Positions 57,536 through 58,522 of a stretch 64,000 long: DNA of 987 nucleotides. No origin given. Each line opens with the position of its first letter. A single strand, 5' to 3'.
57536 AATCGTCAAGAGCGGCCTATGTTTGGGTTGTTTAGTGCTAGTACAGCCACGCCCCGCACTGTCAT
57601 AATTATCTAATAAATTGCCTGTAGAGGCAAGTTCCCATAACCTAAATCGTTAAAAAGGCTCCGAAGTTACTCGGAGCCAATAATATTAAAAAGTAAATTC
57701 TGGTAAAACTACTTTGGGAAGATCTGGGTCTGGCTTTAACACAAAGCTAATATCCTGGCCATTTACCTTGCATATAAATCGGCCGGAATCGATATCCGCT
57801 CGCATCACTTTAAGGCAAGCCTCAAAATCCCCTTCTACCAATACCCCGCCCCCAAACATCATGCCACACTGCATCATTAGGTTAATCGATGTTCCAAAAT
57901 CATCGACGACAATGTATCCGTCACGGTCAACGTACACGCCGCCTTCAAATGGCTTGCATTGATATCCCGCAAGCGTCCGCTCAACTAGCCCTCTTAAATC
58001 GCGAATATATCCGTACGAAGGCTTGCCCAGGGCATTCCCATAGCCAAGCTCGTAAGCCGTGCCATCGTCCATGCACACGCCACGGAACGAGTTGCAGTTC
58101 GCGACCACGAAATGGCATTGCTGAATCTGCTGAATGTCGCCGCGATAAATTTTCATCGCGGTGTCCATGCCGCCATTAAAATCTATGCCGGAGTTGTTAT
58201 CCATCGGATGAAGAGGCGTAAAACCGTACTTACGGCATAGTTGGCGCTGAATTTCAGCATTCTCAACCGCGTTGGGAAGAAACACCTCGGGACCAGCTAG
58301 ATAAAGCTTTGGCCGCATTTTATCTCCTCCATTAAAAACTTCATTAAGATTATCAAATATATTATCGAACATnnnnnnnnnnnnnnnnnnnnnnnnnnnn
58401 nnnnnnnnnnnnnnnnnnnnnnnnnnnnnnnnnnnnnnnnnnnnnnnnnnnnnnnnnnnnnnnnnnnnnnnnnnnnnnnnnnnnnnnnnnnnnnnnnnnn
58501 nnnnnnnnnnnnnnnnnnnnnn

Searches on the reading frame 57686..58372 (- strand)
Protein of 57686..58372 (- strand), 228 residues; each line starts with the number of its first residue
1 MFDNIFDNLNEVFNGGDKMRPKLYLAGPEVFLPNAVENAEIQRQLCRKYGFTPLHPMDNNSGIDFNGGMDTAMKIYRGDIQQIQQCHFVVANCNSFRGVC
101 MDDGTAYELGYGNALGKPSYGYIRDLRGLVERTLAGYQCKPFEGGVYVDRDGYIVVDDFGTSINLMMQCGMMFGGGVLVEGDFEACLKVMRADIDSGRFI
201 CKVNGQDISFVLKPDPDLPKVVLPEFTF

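Call 3: search_protein_families(library=pfam, proteins=[window:57686-58372:-], max_evalue=1)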
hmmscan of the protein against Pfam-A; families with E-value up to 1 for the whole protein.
window:57686-58372:- (228 aa): 3 families
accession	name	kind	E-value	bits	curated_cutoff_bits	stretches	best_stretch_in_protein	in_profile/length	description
PF05014.21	Nuc_deoxyrib_tr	-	8e-29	100.6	28.8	1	23-166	1-117/117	Nucleoside 2-deoxyribosyltransferase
PF24501.1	Ig_TMEM131L_5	-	0.13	12.5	27.8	0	32-52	5-25/66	TMEM131L fifth Ig-like domain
PF20195.4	DUF6558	-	0.17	12.3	24.1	1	35-69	83-117/140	Phage tail protein N-terminal domain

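Call 4: search_protein_families(library=ncbifam, proteins=[window:57686-58372:-], max_evalue=1)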
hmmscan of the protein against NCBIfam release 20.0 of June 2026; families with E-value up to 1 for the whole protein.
window:57686-58372:- (228 aa): 0 families

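Call 7: find_homologous_proteins(query=window:57686-58372:-, max_evalue=0.001)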
Query window:57686-58372:- (228 aa): 258 proteins with E <= 0.001 among 445 candidates; the best 120 are listed.
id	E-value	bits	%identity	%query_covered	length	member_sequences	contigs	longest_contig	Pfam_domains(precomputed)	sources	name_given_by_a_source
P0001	1.3e-154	531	100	100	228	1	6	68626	PF05014.22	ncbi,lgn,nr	ncbi:MAG: nucleoside 2-deoxyribosyltransferase [Candidatus Spechtbacteria bacterium]|nr:nucleoside 2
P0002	3.0e-85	304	70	79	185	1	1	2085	PF05014.22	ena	-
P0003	2.1e-83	298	70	79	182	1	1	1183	PF05014.22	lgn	-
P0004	5.7e-83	296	71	79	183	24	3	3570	PF05014.22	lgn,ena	-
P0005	3.8e-82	293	69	79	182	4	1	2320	PF05014.22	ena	-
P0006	4.1e-81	290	70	79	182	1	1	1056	PF05014.22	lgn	-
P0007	2.0e-80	288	69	79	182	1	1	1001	PF05014.22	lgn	-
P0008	5.6e-80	286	68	79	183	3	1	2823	PF05014.22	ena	-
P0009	1.5e-79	285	67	80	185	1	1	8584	PF05014.22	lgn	-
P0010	7.4e-78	279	64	79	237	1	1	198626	PF05014.22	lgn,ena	-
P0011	1.2e-77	279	66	80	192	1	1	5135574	PF05014.22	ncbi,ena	-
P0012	1.7e-77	278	66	80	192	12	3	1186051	PF05014.22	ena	-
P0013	1.8e-77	278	66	79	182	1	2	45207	PF05014.22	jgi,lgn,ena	-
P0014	3.5e-77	277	65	80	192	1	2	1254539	PF05014.22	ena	-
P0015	3.5e-77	277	65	80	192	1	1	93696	PF05014.22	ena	-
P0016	5.5e-77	277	70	79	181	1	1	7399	PF05014.22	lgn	-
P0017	2.4e-76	274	67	78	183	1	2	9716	PF05014.22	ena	-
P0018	5.5e-76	273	67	80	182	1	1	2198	PF05014.22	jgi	jgi:nucleoside 2-deoxyribosyltransferase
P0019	7.0e-76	273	66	81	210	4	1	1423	PF05014.22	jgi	-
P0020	9.1e-76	273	64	80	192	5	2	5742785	PF05014.22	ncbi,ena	-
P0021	1.6e-75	272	67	78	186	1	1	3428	PF05014.22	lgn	-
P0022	1.6e-75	272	64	80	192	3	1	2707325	PF05014.22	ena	-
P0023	3.9e-75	270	66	79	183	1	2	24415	PF05014.22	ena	-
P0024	5.7e-75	270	64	81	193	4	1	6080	PF05014.22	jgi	jgi:nucleoside 2-deoxyribosyltransferase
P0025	1.4e-74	269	64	79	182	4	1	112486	PF05014.22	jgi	jgi:nucleoside 2-deoxyribosyltransferase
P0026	1.7e-74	268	65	80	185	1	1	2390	PF05014.22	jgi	jgi:nucleoside 2-deoxyribosyltransferase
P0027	2.4e-74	268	67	79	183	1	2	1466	PF05014.22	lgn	-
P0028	2.0e-73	265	65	79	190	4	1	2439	PF05014.22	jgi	-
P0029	6.6e-73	263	66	80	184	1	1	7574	PF05014.22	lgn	-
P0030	9.7e-73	263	64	80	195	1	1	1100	PF05014.22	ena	-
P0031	1.6e-72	262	63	79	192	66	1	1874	PF05014.22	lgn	-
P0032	2.0e-72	262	68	78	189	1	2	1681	PF05014.22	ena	-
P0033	3.8e-72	261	65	79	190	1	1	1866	PF05014.22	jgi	jgi:nucleoside 2-deoxyribosyltransferase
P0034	7.9e-72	260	63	79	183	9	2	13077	PF05014.22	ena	-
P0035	1.5e-71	259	63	79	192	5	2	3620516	PF05014.22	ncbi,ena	-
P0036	1.6e-71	259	65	80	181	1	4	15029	PF05014.22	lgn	-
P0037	4.8e-71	257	63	79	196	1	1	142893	PF05014.22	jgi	jgi:nucleoside 2-deoxyribosyltransferase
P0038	5.1e-71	257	63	79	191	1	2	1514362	PF05014.22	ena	-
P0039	5.7e-71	257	63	78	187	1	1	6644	PF05014.22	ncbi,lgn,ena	-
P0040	6.5e-71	257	62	79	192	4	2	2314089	PF05014.22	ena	-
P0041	1.7e-70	255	58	83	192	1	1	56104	PF05014.22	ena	-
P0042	1.7e-70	255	63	79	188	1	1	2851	PF05014.22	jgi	jgi:nucleoside 2-deoxyribosyltransferase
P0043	4.0e-70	254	62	79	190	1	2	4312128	PF05014.22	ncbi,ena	-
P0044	4.2e-70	254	64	79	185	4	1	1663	PF05014.22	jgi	jgi:nucleoside 2-deoxyribosyltransferase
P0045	1.5e-69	252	61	86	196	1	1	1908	PF05014.22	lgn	-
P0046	1.1e-68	249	63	79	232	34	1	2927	PF05014.22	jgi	jgi:nucleoside 2-deoxyribosyltransferase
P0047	4.9e-68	247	63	78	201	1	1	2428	PF05014.22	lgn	-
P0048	5.2e-68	247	63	79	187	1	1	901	PF05014.22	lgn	-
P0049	1.3e-67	246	60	78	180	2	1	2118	PF05014.22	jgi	jgi:nucleoside 2-deoxyribosyltransferase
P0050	1.3e-67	246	64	78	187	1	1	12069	PF05014.22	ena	-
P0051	1.7e-67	246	64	79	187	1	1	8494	PF05014.22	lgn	-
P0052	3.3e-67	245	63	77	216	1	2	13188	PF05014.22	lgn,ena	-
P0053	5.7e-67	244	66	77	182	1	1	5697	PF05014.22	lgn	-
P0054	9.9e-67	243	60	79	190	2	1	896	PF05014.22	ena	-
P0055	1.1e-66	243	60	82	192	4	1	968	PF05014.22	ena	-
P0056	1.2e-66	243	61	79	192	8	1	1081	PF05014.22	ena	-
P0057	1.3e-66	243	63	80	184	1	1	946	PF05014.22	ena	-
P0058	1.9e-66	242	55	78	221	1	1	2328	PF05014.22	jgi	jgi:nucleoside 2-deoxyribosyltransferase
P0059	1.9e-66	242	63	79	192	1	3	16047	PF05014.22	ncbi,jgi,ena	-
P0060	2.0e-66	242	61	79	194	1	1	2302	PF05014.22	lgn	-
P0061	2.1e-66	242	63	79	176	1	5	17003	PF05014.22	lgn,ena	-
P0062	2.9e-66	241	61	80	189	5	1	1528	PF05014.22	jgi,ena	-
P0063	3.4e-66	241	62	79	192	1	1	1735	PF05014.22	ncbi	-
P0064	3.5e-66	241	60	79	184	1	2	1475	PF05014.22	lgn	-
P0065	4.7e-66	241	62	78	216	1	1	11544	PF05014.22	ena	-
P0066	6.7e-66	240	55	80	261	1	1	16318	PF05014.22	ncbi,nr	ncbi:MAG: hypothetical protein D6736_13070 [Nitrospinota bacterium]|nr:MAG: hypothetical protein D67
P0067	7.0e-66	240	61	79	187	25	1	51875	PF05014.22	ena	-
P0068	7.5e-66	240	61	79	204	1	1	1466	PF05014.22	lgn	-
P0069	8.3e-66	240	62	79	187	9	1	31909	PF05014.22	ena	-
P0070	9.8e-66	240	60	82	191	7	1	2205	PF05014.22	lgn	-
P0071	1.3e-65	239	62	79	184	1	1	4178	PF05014.22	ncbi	-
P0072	1.3e-65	239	60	79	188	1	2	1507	PF05014.22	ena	-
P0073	1.4e-65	239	62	79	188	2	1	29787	PF05014.22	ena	-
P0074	1.4e-65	239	60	79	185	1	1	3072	PF05014.22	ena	-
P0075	1.9e-65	239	63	79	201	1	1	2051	PF05014.22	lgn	-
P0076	2.3e-65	238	59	82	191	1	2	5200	PF05014.22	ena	-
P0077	2.7e-65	238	60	82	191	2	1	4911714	PF05014.22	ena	-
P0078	3.0e-65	238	57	78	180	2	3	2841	PF05014.22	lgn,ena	-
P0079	3.4e-65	238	59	82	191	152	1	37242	PF05014.22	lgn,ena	-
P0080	3.6e-65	238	61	79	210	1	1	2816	PF05014.22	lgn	-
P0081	4.4e-65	238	57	80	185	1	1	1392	PF05014.22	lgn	-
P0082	5.6e-65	237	58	79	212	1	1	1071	PF05014.22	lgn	-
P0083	6.0e-65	237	60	78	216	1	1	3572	PF05014.22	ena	-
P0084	6.5e-65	237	62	77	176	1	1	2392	PF05014.22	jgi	jgi:nucleoside 2-deoxyribosyltransferase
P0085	7.1e-65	237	59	82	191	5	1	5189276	PF05014.22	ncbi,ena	-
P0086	7.9e-65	237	58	82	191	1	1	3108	PF05014.22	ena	-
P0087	9.7e-65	236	60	79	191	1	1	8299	PF05014.22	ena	-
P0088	2.0e-64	235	58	80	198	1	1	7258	PF05014.22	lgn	-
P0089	2.0e-64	235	54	78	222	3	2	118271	PF05014.22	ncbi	-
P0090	3.2e-64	235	60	79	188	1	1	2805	PF05014.22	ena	-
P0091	3.7e-64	235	62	79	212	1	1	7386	PF05014.22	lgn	-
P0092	4.7e-64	234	50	80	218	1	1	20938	PF05014.22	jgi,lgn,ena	-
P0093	6.0e-64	234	59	82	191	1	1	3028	PF05014.22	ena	-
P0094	6.6e-64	234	61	79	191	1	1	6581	PF05014.22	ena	-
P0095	6.8e-64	234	60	79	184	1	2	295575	PF05014.22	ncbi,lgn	-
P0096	9.8e-64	233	60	79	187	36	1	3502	PF05014.22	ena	-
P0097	1.2e-63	233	61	79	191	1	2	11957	PF05014.22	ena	-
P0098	1.3e-63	233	58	79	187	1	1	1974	PF05014.22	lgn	-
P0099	1.7e-63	232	51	80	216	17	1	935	PF05014.22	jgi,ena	-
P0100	2.2e-63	232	62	76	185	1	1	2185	PF05014.22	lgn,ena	-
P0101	2.9e-63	232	53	80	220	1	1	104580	PF05014.22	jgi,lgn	jgi:nucleoside 2-deoxyribosyltransferase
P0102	3.7e-63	231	60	80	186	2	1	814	PF05014.22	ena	-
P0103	4.5e-63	231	59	79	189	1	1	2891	PF05014.22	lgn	-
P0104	4.5e-63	231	61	79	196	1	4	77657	PF05014.22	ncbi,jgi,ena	-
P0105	4.9e-63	231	59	82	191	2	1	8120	PF05014.22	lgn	-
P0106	5.3e-63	231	59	79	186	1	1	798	PF05014.22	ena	-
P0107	5.6e-63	231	59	80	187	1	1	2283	PF05014.22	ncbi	-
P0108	5.7e-63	231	52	80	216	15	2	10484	PF05014.22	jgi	jgi:nucleoside 2-deoxyribosyltransferase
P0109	1.0e-62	230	58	79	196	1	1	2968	PF05014.22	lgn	-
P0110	1.1e-62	230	50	80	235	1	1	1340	PF05014.22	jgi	jgi:nucleoside 2-deoxyribosyltransferase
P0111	1.5e-62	229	60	78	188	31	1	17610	PF05014.22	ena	-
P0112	2.3e-62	229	59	79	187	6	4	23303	PF05014.22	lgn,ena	-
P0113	2.3e-62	229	61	78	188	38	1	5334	PF05014.22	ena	-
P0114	2.4e-62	229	60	79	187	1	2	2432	PF05014.22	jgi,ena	-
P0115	2.7e-62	228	59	81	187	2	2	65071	PF05014.22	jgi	-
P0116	2.9e-62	228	52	80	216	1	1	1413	PF05014.22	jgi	jgi:nucleoside 2-deoxyribosyltransferase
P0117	3.7e-62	228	60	80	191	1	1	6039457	PF05014.22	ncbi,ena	-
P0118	4.4e-62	228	60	77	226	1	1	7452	PF05014.22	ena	-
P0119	4.7e-62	228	60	79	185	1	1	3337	PF05014.22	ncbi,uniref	ncbi:nucleoside 2-deoxyribosyltransferase [Natronospira sp.]|uniref:nucleoside 2-deoxyribosyltransfe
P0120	5.5e-62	227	61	78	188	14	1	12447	PF05014.22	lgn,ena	-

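Call 9: find_encoding_contigs(protein=P0011, flank=6000, max_places=3)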
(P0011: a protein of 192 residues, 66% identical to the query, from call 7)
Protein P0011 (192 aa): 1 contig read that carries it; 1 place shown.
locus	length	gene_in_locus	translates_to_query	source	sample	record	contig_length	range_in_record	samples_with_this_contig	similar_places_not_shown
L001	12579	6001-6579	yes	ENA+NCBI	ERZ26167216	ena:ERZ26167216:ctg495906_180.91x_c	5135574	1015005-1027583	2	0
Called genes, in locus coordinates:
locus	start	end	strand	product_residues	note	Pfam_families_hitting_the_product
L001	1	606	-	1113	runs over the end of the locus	PF04313:HSDR_N, PF04851:ResIII, PF18766:SWI2_SNF2, PF22679:T1R_D3-like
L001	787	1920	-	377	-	PF13784:Fic_N, PF02661:Fic, PF12802:MarR_2 (weak)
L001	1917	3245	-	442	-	PF01420:Methylase_S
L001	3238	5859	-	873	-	PF12161:HsdM_N, PF02384:N6_Mtase, PF07669:Eco57I (weak)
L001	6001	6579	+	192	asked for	PF05014:Nuc_deoxyrib_tr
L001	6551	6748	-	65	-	-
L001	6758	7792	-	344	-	PF00248:Aldo_ket_red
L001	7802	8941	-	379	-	PF02771:Acyl-CoA_dh_N, PF02770:Acyl-CoA_dh_M, PF00441:Acyl-CoA_dh_1, PF08028:Acyl-CoA_dh_2 (weak)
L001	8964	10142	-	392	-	PF02771:Acyl-CoA_dh_N, PF02770:Acyl-CoA_dh_M, PF00441:Acyl-CoA_dh_1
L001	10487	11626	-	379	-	PF22020:RlmL_1st (weak), PF02926:THUMP, PF01170:UPF0020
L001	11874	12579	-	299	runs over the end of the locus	PF10340:Say1_Mug180, PF20434:BD-FAE, PF07859:Abhydrolase_3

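Call 10: search_solved_structures(query=window:57686-58372:-, max_evalue=1, show_alignments=2)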
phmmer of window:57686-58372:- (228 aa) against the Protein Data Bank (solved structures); distinct sequences matched with E-value up to 1: 16.
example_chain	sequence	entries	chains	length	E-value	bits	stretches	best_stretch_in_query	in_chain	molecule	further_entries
2a0k_A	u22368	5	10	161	8.3e-12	48.3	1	21-171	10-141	Nucleoside 2-deoxyribosyltransferase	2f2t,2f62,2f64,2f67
6qai_A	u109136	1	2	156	2.3e-10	43.6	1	22-133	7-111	2-Deoxyribosyltransferase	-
7o62_A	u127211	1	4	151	1.1e-06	31.6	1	19-128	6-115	Chains: A,B,C,D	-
8rh3_A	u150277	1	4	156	0.00093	22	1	40-128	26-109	Nucleoside 2-deoxyribosyltransferase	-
8qc0_A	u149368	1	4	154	0.001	21.9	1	41-128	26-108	Nucleoside 2-deoxyribosyltransferase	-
8pqr_B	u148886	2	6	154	0.0011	21.7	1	47-128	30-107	Nucleoside 2-deoxyribosyltransferase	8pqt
9emw_A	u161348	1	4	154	0.0017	21.1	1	48-128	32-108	Nucleoside 2-deoxyribosyltransferase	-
9emx_A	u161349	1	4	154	0.0021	20.8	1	49-128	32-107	Nucleoside 2-deoxyribosyltransferase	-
8pqq_C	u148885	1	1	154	0.0027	20.5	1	41-128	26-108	Nucleoside 2-deoxyribosyltransferase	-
8pqq_A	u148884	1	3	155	0.0027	20.5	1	41-128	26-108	Nucleoside 2-deoxyribosyltransferase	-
8pqp_A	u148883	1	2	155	0.0052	19.6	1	41-128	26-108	Nucleoside 2-deoxyribosyltransferase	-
6evs_A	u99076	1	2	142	0.0058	19.4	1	22-119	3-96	N-deoxyribosyltransferase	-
8pqs_A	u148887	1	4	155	0.0071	19.1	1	41-128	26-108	Nucleoside 2-deoxyribosyltransferase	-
7qrx_A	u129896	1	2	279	0.022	17.5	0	136-172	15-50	E3 ubiquitin-protein ligase TRIM71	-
9jur_A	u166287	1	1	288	0.024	17.4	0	136-172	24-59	E3 ubiquitin-protein ligase TRIM71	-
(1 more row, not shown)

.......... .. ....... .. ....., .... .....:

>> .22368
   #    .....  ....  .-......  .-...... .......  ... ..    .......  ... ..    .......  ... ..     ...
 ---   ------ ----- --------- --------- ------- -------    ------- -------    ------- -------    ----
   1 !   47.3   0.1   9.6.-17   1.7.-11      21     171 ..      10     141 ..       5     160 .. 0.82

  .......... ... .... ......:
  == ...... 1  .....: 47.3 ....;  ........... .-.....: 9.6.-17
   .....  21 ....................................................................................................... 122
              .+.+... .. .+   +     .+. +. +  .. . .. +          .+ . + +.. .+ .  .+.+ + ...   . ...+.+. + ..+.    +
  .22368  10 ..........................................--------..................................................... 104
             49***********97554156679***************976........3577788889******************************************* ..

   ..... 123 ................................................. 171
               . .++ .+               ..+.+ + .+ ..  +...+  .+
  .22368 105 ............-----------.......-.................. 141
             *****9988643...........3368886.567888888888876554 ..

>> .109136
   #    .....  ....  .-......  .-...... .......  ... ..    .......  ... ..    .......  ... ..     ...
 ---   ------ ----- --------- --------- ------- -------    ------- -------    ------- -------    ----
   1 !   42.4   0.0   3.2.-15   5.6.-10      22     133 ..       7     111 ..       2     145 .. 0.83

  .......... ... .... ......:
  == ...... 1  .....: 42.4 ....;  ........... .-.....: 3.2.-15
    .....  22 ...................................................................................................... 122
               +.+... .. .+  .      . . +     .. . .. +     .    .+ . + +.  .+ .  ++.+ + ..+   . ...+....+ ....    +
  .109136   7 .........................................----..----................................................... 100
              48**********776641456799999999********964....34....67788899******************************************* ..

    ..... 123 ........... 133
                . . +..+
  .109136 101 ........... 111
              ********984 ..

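Call 18: find_related_loci(query=window:57686-58321:-, collection=genome_contigs, flank=10000)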
Query window:57686-58321:- (211 aa) in genome_contigs; peptide patterns used: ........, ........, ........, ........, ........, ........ (x = any residue, [..] = any of these).
56 stretches matched a pattern; 4 encode a relative of the query (tblastn E <= 1e-3); 4 distinct loci.
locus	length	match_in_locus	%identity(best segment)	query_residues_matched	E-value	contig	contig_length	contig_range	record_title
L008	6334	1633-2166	63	5-182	2e-74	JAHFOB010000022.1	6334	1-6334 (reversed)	MAG: Candidatus Zambryskiibacteriota bacterium isolate nzgw494 NODE_13096_length_6335_cov_3.705343, whole genome shotgun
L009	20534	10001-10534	61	4-182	3e-69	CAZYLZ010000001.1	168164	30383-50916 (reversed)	MAG TPA_asm: uncultured Candidatus Saccharibacteria bacterium isolate SRP278252_co1_807 genome assembly, contig: NODE_70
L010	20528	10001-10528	58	2-180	2e-64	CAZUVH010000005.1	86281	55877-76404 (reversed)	MAG TPA_asm: uncultured Candidatus Saccharibacteria bacterium isolate SRP287051_co2_176 genome assembly, contig: NODE_59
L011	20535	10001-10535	57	4-183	1e-55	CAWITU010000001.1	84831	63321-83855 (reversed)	MAG: uncultured bacterium isolate MFD01223.bin.2.44 genome assembly, contig: contig_18211, whole genome shotgun sequence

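Call 37: find_encoding_contigs(protein=P0010, flank=5000, max_places=1)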
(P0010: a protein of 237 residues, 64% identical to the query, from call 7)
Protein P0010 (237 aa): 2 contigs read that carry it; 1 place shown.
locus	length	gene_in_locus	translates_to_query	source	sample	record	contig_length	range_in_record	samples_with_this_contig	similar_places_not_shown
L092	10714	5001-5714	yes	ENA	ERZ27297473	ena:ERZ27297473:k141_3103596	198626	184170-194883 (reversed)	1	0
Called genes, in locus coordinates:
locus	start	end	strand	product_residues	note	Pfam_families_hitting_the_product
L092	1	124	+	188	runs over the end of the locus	PF01330:RuvA_N, PF14520:HHH_5, PF07499:RuvA_C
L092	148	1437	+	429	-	PF08245:Mur_ligase_M, PF02875:Mur_ligase_C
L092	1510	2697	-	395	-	-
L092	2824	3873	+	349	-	PF01149:Fapy_DNA_glyco, PF06831:H2TH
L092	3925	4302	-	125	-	-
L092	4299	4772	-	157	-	PF00588:SpoU_methylase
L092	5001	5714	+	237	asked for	PF05014:Nuc_deoxyrib_tr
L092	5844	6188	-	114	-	-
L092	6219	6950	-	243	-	PF21694:DNA_pol3_delta_C (weak)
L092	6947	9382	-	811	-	PF02739:5_3_exonuc_N, PF01367:5_3_exonuc, PF00476:DNA_pol_A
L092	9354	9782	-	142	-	PF02367:TsaE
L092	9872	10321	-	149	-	-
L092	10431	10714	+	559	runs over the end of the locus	PF00437:T2SSE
